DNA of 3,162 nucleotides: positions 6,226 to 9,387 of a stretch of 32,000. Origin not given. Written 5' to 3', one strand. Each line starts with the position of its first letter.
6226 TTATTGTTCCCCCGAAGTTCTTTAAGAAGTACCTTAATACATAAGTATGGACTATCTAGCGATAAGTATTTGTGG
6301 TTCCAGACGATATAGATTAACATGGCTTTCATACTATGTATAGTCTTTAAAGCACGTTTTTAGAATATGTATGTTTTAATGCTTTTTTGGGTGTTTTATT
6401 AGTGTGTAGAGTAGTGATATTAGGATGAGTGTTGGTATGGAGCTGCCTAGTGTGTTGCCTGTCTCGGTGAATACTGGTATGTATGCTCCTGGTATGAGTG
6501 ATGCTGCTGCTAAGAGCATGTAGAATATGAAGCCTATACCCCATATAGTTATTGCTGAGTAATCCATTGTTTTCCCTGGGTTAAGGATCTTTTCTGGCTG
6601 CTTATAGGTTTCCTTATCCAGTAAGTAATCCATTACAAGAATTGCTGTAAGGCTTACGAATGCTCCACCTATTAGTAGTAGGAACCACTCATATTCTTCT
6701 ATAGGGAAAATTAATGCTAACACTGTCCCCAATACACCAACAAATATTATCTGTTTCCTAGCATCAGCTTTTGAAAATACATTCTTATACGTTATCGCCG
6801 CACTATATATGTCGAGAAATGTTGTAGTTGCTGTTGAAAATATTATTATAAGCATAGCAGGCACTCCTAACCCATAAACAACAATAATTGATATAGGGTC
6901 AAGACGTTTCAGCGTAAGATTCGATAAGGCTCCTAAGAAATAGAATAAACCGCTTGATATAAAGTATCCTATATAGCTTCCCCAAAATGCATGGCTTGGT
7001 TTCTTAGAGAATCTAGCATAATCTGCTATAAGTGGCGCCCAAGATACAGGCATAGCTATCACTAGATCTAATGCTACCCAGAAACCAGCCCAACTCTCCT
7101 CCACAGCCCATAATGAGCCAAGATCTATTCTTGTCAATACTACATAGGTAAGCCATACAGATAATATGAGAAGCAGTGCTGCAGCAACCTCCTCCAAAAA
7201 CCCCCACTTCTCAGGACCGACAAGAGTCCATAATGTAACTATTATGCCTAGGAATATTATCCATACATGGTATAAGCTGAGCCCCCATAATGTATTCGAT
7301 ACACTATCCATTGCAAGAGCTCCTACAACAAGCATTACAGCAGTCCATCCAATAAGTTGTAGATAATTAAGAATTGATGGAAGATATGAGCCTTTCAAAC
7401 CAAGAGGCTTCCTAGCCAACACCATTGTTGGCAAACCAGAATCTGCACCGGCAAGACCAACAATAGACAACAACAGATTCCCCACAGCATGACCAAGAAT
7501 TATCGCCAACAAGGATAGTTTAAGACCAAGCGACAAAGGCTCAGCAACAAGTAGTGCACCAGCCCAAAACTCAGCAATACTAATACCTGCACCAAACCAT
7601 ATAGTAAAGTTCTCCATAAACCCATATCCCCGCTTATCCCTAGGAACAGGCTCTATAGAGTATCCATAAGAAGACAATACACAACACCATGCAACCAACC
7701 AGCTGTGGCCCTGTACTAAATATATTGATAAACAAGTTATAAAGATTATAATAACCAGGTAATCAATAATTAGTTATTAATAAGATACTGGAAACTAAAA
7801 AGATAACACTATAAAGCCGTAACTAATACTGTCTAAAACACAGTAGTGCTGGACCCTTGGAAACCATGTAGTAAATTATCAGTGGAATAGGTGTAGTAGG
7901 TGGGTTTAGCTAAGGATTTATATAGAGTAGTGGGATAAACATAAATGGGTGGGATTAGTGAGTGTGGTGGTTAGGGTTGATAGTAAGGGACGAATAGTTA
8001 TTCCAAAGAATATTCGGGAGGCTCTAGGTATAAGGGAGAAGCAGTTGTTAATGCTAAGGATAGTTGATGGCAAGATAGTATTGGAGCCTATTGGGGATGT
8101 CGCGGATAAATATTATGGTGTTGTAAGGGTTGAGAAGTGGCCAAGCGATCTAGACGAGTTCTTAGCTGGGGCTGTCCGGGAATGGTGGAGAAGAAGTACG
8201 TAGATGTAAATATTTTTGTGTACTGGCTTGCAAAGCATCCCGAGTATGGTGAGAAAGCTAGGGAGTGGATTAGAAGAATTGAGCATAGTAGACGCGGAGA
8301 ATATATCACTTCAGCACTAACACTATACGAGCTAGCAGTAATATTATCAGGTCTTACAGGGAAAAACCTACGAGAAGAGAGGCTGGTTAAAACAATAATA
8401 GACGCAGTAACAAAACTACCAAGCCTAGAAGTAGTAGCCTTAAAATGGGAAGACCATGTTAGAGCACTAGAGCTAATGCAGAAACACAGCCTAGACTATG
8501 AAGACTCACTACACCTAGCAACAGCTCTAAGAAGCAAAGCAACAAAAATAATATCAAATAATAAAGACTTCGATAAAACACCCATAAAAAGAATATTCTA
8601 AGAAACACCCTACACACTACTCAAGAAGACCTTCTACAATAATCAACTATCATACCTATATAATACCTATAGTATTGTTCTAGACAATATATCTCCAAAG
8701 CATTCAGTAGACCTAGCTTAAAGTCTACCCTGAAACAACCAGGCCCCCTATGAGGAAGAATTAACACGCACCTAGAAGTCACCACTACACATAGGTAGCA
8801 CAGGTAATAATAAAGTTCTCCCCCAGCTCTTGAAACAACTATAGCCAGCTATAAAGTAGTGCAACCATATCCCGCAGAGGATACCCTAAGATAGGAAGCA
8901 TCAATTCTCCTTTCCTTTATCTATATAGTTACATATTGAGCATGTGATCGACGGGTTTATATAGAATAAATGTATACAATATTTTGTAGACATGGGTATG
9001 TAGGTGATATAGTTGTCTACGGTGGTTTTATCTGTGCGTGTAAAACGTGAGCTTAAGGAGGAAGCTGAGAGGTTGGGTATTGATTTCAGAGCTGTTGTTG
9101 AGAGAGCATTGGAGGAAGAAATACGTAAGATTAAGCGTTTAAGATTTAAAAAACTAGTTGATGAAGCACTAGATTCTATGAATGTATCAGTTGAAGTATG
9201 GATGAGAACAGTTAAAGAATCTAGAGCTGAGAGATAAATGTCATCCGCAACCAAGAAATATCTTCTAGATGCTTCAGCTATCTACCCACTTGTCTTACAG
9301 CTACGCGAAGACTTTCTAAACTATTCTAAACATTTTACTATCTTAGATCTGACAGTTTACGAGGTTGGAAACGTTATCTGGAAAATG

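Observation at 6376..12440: Composition and codon gradient along transcription units: G+T-rich 5' ends, A+C-rich 3' ends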

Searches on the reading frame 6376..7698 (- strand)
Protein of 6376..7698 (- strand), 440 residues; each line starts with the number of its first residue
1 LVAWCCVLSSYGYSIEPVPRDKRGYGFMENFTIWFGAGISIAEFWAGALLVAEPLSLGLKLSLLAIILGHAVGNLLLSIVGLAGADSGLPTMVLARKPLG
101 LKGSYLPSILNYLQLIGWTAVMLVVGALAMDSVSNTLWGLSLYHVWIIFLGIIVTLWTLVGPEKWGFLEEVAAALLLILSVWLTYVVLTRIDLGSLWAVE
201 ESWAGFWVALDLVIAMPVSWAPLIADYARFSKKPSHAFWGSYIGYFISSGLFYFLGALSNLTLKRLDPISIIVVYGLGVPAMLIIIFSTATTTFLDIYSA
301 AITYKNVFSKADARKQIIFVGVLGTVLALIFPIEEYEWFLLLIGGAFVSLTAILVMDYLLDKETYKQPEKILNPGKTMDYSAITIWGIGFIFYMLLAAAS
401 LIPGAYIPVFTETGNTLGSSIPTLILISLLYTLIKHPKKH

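Call 7: find_homologous_proteins(query=window:6376-7698:-)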
Query window:6376-7698:- (440 aa): 674 proteins with E <= 0.001 among 8000 candidates; the best 120 are listed.
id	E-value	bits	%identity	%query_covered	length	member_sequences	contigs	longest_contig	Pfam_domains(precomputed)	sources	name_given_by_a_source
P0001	6.8e-275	930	100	98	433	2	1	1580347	PF02133.22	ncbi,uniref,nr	ncbi:putative hydroxymethylpyrimidine transporter CytX [Staphylothermus hellenicus]|uniref:putative 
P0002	6.7e-245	831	88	98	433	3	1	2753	PF02133.22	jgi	-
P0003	1.8e-189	648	71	98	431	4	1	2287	PF02133.22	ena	-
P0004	1.2e-185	636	69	97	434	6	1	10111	PF02133.22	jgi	-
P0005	1.4e-184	632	69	98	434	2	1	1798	PF02133.22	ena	-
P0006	8.9e-182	623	66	98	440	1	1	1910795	PF02133.22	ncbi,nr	ncbi:putative hydroxymethylpyrimidine transporter CytX [Desulfurococcaceae archaeon MEX13E-LK6-19]|n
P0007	1.1e-180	620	69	98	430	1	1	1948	PF02133.22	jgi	jgi:NCS1 family nucleobase:cation symporter-1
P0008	3.0e-179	615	66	97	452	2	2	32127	PF02133.22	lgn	-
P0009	8.6e-175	600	65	96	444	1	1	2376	PF02133.22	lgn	-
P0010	1.8e-173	596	64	96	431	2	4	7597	PF02133.22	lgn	-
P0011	7.8e-173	594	63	98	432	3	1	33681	PF02133.22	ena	-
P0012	1.4e-171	590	64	96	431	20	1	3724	PF02133.22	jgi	-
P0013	2.9e-170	585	64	96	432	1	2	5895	PF02133.22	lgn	-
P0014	9.2e-170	584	62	98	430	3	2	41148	PF02133.22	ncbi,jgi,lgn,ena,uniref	uniref:Putative hydroxymethylpyrimidine transporter CytX n=1 Tax=Staphylothermus marinus TaxID=2280 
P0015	2.0e-168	579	64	96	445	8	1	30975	PF02133.22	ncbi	-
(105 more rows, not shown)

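Call 8: search_protein_families(library=pfam, proteins=[window:6376-7698:-])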
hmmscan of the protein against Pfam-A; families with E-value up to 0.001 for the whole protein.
window:6376-7698:- (440 aa): 1 family
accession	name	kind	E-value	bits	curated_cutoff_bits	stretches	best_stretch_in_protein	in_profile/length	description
PF02133.21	Transp_cyt_pur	-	5.7e-34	118.1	23.5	1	17-400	1-412/440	Permease for cytosine/purines, uracil, thiamine, allantoin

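Call 13: find_related_loci(query=A1, collection=genome_contigs, flank=10000)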
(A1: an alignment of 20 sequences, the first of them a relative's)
Query A1 (433 aa) in genome_contigs; peptide patterns used: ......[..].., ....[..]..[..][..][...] (x = any residue, [..] = any of these).
558 stretches matched a pattern; 495 encode a relative of the query (tblastn E <= 1e-3); the best 80 are kept; 80 distinct loci.
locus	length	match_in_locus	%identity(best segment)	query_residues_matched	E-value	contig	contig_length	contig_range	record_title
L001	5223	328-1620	69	2-432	0e+0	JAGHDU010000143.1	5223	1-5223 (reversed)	MAG: Staphylothermus sp. isolate AUK316 PB_MBMC_270_c_000000000165, whole genome shotgun sequence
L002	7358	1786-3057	65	3-426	3e-176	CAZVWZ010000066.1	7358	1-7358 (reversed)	MAG TPA_asm: uncultured Desulfurococcaceae archaeon isolate binchicken_co6_445 genome assembly, contig: NODE_13115_lengt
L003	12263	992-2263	65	3-426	3e-174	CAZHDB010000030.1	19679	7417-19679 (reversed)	MAG TPA_asm: uncultured Desulfurococcaceae archaeon isolate binchicken_co184_125 genome assembly, contig: NODE_4682_leng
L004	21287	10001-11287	63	3-432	7e-173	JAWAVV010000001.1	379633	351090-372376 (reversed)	MAG: Desulfurococcaceae archaeon isolate ZMQR_201912_bins_1 ZMQR_201912_bins_1_scaffold_1, whole genome shotgun sequence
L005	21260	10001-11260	63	2-424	1e-168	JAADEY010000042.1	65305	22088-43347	MAG: Thermoproteota archaeon isolate L_MetaBat.44 contig-127_170, whole genome shotgun sequence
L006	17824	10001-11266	64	3-424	7e-166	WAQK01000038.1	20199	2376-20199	MAG: Pyrodictiaceae archaeon isolate S146_92_esom k151_259272, whole genome shotgun sequence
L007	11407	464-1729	62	3-424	5e-161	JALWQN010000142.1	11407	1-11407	MAG: Desulfurococcales archaeon isolate M2_metabat1_scaf2bin.068 M2_NODE_7684_length_11407_cov_2.659043, whole genome sh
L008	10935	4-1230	64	18-426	3e-160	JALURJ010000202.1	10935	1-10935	MAG: Desulfurococcales archaeon isolate S146_metabat2_scaf2bin.046 S146_NODE_3680_length_10935_cov_3.125000, whole genom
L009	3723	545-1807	62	4-424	9e-163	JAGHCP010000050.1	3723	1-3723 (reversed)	MAG: Desulfurococcales archaeon isolate AUK285 PB_MBMC_239_c_000000000084, whole genome shotgun sequence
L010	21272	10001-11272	59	3-429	5e-154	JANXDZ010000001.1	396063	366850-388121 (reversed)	MAG: Sulfolobales archaeon isolate SKYB35 NODE_1_length_396063_cov_8.250652, whole genome shotgun sequence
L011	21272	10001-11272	58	3-429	2e-153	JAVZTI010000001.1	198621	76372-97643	MAG: Desulfurococcaceae archaeon isolate DRTY-8_201705_bins_7 DRTY-8_201705_bins_7_scaffold_1, whole genome shotgun sequ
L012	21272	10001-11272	57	3-429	3e-151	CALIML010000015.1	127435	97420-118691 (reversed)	MAG: uncultured Sulfolobales archaeon isolate S1_Bin_METABAT__125_1 genome assembly, contig: c_000001903627, whole genom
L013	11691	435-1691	59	6-429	5e-151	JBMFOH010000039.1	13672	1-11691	MAG: bacterium isolate KM4338-32 NODE_39_length_13672_cov_5.961971, whole genome shotgun sequence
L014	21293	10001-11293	57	5-432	8e-150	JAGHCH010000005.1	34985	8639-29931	MAG: Candidatus Methanomethylicota archaeon isolate AUK277 PB_MBMC_231_c_000000000050, whole genome shotgun sequence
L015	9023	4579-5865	58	2-432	5e-147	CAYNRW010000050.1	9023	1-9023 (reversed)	MAG TPA_asm: uncultured Thermococci archaeon isolate binchicken_co256_372 genome assembly, contig: NODE_21644_length_902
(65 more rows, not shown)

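Call 28: find_encoding_contigs(protein=P0002, flank=10000, max_places=3)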
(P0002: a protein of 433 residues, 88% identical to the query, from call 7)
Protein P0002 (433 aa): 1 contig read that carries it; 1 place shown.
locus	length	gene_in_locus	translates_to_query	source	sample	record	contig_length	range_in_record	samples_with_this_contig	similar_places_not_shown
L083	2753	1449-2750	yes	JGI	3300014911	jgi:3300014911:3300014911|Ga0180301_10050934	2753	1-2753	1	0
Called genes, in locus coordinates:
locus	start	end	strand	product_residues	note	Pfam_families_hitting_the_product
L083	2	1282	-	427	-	?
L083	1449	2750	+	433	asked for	PF02133:Transp_cyt_pur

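Call 29: find_encoding_contigs(protein=P0014, flank=10000, max_places=2)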
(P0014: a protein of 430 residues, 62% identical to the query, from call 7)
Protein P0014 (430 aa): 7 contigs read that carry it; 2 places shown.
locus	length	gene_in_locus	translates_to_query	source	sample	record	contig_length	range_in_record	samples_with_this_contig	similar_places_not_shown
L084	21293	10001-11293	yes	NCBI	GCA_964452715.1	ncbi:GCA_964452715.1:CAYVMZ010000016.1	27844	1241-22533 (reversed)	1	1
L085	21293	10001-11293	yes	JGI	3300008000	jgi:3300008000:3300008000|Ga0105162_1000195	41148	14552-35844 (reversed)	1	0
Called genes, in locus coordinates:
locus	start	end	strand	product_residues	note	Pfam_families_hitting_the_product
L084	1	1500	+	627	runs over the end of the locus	PF02897:Peptidase_S9_N, PF00326:Peptidase_S9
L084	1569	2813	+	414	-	PF04894:Nre_N, PF04895:Nre_C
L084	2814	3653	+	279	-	PF04055:Radical_SAM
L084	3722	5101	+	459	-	PF08543:Phos_pyr_kin, PF00294:PfkB, PF10120:ThiN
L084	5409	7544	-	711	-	PF09826:Beta_propel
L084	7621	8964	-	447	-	-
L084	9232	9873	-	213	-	-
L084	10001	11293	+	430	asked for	PF02133:Transp_cyt_pur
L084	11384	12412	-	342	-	PF00155:Aminotran_1_2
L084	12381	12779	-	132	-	PF12973:Cupin_7, PF02311:AraC_binding, PF07883:Cupin_2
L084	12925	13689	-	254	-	-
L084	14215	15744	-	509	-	PF13517:FG-GAP_3 (faint)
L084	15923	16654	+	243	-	PF07155:ECF-ribofla_trS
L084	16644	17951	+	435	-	PF00437:T2SSE (faint), PF02463:SMC_N (faint), PF13476:AAA_23 (faint), PF00005:ABC_tran, PF00931:NB-ARC (faint), PF03215:Rad17 (faint), PF07693:KAP_NTPase (faint), PF00005:ABC_tran, +5 more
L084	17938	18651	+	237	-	-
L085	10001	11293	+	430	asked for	PF02133:Transp_cyt_pur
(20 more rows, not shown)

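Call 63: find_homologous_proteins(query=L083:2-1282:-, max_evalue=1e-30)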
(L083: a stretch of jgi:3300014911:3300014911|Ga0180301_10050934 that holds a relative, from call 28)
Query L083:2-1282:- (427 aa): 5256 proteins with E <= 1e-30 among 8000 candidates; the best 120 are listed.
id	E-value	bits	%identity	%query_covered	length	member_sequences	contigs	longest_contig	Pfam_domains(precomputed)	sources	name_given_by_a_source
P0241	2.0e-155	536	56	100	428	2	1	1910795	PF20696.3,PF01977.23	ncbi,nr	ncbi:UbiD family decarboxylase [Desulfurococcaceae archaeon MEX13E-LK6-19]|nr:UbiD family decarboxyl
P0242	1.9e-144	500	54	100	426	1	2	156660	PF20696.3,PF01977.23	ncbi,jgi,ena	-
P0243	2.9e-143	496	52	100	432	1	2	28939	PF20696.3,PF01977.23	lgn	-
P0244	3.6e-135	469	53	96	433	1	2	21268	PF20696.3,PF01977.23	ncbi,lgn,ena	-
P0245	1.3e-133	464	51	100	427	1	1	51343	PF20696.3,PF01977.23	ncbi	-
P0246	2.4e-133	463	53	99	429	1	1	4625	PF20696.3,PF01977.23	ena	-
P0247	3.4e-131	456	51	100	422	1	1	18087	PF20696.3,PF01977.23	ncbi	-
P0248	1.4e-130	454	51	96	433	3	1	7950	PF20696.3,PF01977.23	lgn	-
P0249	6.0e-130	452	54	94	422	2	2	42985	PF20696.3,PF01977.23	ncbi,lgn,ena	-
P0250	2.5e-127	444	52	94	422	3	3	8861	PF20696.3,PF01977.23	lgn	-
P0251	4.9e-127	443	49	95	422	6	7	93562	PF20696.3,PF01977.23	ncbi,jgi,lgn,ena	ncbi:MAG: UbiD family decarboxylase [Desulfurococcaceae archaeon]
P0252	1.0e-126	442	52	95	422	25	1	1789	PF20696.3,PF01977.23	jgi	-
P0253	9.0e-126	438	47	100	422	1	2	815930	PF20696.3,PF01977.23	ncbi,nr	ncbi:MAG: UbiD family decarboxylase [Sulfolobales archaeon]|nr:UbiD family decarboxylase [Sulfolobal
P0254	9.5e-126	438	47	100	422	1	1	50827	PF20696.3,PF01977.23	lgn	-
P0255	2.4e-125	437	48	100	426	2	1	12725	PF20696.3,PF01977.23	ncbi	-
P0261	1.7e-119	418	48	100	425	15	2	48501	PF20696.3,PF01977.23,PF20695.3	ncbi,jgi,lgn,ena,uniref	uniref:Anhydromevalonate phosphate decarboxylase n=2 Tax=Staphylothermus marinus TaxID=2280 RepID=A0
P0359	1.1e-98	349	42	98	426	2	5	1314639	PF20696.3,PF01977.23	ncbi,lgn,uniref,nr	ncbi:UbiD family decarboxylase domain-containing protein [Desulfurococcus mucosus]|uniref:Anhydromev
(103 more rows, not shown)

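Call 64: find_encoding_contigs(protein=P0359, flank=10000, max_places=1)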
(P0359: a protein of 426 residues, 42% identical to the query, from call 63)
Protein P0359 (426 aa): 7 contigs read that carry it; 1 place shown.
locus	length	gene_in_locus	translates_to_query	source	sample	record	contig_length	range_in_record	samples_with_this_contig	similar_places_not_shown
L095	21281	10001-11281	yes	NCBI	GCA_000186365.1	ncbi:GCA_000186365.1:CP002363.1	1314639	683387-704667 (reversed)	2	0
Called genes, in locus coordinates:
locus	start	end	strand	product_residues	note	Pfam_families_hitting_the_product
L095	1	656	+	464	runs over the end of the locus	PF13641:Glyco_tranf_2_3, PF00535:Glycos_transf_2, PF13632:Glyco_trans_2_3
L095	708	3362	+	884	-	PF04851:ResIII, PF00270:DEAD, PF00271:Helicase_C, PF19306:WHD_Lhr, PF08494:DEAD_assoc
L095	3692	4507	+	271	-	PF03807:F420_oxidored, PF14748:P5CR_dimer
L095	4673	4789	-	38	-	-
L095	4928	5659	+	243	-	PF00005:ABC_tran, PF02463:SMC_N (faint), PF13304:AAA_21 (weak)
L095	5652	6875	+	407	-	PF01458:SUFBD_core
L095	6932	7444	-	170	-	PF01864:CarS-like, PF01148:CTP_transf_1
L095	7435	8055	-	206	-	PF06745:ATPase (faint)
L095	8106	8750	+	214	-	-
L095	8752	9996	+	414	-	PF16575:CLP1_P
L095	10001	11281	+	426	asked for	PF01977:UbiD, PF20696:UbiD_C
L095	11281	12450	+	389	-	PF04412:AcnX, PF28403:AcnX_2nd, PF28406:AcnX_3rd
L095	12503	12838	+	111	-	PF01989:AcnX_swivel_put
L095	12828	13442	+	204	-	PF01712:dNK (faint), PF02223:Thymidylate_kin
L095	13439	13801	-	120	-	PF06677:Auto_anti-p27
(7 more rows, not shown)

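Call 65: find_encoding_contigs(protein=P0241, flank=10000, max_places=1)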
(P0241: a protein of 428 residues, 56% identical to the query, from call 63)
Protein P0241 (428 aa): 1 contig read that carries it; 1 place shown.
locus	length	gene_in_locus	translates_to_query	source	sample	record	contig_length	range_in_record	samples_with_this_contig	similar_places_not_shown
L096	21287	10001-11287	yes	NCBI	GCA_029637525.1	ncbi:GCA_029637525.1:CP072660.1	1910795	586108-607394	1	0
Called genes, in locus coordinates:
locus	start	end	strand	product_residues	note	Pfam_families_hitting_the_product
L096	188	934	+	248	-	PF00705:PCNA_N, PF02144:Rad1 (faint), PF02747:PCNA_C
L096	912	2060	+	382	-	PF01896:DNA_primase_S, PF20873:PriS_C (weak)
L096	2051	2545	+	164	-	-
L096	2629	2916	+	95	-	PF00935:Ribosomal_L44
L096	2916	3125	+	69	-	PF01667:Ribosomal_S27e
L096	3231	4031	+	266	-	PF00575:S1, PF07541:EIF_2_alpha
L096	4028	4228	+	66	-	PF04135:Nop10p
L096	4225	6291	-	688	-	-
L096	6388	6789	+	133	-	-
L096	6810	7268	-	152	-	PF01864:CarS-like, PF01148:CTP_transf_1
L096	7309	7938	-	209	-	PF06745:ATPase (faint), PF13191:AAA_16 (weak), PF13481:AAA_25 (faint), PF20720:nSTAND3 (weak), PF25199:nSTAND_NTPase5 (weak), PF13479:AAA_24 (weak)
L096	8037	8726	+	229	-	-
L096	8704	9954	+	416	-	PF16575:CLP1_P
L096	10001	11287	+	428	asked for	PF01977:UbiD, PF20696:UbiD_C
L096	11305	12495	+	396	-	PF04412:AcnX, PF28403:AcnX_2nd, PF28406:AcnX_3rd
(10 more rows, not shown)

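Call 66: find_encoding_contigs(protein=P0261, flank=10000, max_places=1)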
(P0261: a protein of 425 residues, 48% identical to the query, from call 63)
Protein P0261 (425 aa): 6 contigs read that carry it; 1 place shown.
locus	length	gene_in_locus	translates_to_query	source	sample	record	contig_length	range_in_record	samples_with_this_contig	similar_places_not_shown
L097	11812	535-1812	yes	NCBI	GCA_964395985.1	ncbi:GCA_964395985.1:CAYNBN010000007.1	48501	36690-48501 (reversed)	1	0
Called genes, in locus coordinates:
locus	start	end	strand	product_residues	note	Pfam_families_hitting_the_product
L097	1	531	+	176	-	?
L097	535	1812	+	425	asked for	PF20695:UbiD_N (weak), PF01977:UbiD, PF20696:UbiD_C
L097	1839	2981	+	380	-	PF04412:AcnX, PF28403:AcnX_2nd, PF28406:AcnX_3rd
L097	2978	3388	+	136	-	PF01989:AcnX_swivel_put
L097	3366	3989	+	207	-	PF20720:nSTAND3 (faint), PF02223:Thymidylate_kin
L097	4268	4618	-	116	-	PF06677:Auto_anti-p27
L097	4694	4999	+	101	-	PF03685:UPF0147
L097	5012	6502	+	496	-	PF04167:DUF402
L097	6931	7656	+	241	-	PF06745:ATPase, PF13481:AAA_25 (weak), PF23442:DUF7125 (faint)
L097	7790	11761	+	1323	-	PF17915:zf_Rg, PF04851:ResIII, PF00270:DEAD, PF01751:Toprim, PF01131:Topoisom_bac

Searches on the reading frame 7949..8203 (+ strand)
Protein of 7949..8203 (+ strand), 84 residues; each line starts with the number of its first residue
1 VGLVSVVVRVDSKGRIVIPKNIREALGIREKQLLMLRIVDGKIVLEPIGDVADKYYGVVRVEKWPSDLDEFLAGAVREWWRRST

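Call 8: search_protein_families(library=pfam, proteins=[window:7949-8203:+])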
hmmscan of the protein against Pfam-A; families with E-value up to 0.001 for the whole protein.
window:7949-8203:+ (84 aa): 2 families
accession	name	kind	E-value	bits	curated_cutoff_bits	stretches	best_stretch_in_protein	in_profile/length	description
PF04014.23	MazE_antitoxin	-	8.6e-12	45.3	24.7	1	7-50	1-45/48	Antidote-toxin recognition MazE, bacterial antitoxin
PF02381.23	MraZ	-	0.0002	21.7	23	1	8-43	8-41/72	MraZ protein, putative antitoxin-like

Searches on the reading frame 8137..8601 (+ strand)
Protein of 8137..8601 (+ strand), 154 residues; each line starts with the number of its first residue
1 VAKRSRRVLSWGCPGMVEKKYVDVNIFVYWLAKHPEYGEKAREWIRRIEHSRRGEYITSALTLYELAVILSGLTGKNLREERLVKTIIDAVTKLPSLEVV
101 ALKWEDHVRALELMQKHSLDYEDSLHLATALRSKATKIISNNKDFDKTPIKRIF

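Call 8: search_protein_families(library=pfam, proteins=[window:8137-8601:+])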
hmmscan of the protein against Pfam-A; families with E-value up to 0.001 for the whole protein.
window:8137-8601:+ (154 aa): 2 families
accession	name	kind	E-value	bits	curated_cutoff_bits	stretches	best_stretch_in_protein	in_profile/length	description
PF01850.27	PIN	-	1.5e-20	74.4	23.6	1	21-149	2-118/120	PIN domain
PF13470.12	PIN_3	-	4.9e-06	27.8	27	1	22-144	4-115/115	PIN domain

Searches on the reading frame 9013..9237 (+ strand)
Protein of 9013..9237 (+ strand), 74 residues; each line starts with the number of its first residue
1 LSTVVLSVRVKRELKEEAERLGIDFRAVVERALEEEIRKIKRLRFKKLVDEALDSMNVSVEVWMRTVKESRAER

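Call 36: search_protein_families(library=pfam, proteins=[window:9013-9237:+])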
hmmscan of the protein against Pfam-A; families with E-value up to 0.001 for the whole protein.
window:9013-9237:+ (74 aa): 1 family
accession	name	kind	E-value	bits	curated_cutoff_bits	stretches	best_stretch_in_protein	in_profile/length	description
PF07362.18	CcdA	-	1.8e-06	28.7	22.4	1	7-61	5-59/71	Post-segregation antitoxin CcdA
